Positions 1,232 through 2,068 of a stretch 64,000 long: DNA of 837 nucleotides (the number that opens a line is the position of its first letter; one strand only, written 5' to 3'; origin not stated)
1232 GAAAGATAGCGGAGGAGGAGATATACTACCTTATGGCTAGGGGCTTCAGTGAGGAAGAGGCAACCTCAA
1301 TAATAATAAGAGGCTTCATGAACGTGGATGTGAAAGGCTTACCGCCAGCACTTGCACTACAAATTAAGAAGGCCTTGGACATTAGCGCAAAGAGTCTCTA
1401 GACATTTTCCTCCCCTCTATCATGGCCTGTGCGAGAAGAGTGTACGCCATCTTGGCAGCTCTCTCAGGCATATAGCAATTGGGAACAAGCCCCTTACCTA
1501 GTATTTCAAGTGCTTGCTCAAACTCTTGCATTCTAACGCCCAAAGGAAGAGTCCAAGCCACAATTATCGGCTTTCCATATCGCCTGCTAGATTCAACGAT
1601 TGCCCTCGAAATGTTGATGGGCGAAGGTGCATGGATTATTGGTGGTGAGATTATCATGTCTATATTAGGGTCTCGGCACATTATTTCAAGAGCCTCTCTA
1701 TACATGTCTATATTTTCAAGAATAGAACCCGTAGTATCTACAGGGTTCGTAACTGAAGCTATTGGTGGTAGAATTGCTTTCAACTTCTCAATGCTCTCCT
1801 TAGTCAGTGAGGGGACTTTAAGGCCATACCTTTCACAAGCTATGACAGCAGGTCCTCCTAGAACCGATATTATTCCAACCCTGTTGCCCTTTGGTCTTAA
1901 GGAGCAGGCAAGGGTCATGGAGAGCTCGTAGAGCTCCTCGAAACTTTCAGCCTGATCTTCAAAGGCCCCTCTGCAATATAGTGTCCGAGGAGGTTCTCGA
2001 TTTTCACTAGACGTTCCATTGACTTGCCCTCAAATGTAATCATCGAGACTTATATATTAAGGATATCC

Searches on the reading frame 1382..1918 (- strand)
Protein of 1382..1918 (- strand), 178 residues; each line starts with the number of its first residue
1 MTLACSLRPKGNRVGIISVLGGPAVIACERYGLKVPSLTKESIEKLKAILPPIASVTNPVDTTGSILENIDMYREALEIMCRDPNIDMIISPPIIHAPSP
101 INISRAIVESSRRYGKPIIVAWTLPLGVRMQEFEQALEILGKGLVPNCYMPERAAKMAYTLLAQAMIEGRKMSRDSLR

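Call 30: search_protein_families(library=pfam, proteins=[window:1382-1918:-], max_evalue=0.001)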
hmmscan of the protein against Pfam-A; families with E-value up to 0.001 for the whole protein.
window:1382-1918:- (178 aa): 1 family
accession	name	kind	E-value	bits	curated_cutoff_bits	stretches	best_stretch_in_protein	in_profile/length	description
PF19045.5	Ligase_CoA_2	-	0.0002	21.9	23.7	1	16-120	3-114/162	Ligase-CoA domain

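Call 39: find_homologous_proteins(query=window:1382-1918:-, max_evalue=1e-10)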
Query window:1382-1918:- (178 aa): 4 proteins with E <= 1e-10 among 118 candidates.
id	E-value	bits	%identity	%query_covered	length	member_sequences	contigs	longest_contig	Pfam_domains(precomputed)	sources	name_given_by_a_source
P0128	2.3e-110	384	100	100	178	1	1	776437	-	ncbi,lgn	ncbi:MAG: hypothetical protein QW701_02110 [Candidatus Nezhaarchaeales archaeon]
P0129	6.9e-69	249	66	96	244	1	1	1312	PF13607.12,PF19045.5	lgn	-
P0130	3.7e-55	205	62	85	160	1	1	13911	PF19045.5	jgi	-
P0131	1.2e-52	196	57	96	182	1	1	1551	PF19045.5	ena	-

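Call 40: find_encoding_contigs(protein=P0128, flank=10000, max_places=6)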
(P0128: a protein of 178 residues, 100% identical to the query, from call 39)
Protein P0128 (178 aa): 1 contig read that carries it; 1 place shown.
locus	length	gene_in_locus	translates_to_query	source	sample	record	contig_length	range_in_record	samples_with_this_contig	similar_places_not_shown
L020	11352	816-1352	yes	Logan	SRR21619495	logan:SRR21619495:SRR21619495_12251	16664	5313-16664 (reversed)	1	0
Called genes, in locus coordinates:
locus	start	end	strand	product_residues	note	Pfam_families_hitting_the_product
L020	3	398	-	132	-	?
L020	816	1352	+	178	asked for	-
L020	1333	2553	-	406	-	PF01458:SUFBD_core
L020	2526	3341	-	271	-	PF00005:ABC_tran, PF13304:AAA_21 (faint)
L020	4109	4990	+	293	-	PF01008:IF-2B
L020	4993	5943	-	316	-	PF14520:HHH_5, PF00154:RecA_N, PF13481:AAA_25, PF08423:Rad51, PF06745:ATPase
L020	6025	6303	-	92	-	-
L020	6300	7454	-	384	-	PF13401:AAA_22, PF22703:Cdc6_lid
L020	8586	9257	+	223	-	PF01987:AIM24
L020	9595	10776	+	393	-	PF00890:FAD_binding_2, PF01134:GIDA (weak), PF01266:DAO (weak), PF01494:FAD_binding_3, PF03486:HI0933_like, PF05834:Lycopene_cycl, PF12831:FAD_oxidored, PF22578:GGR_cat, +4 more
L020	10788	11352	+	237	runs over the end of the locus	-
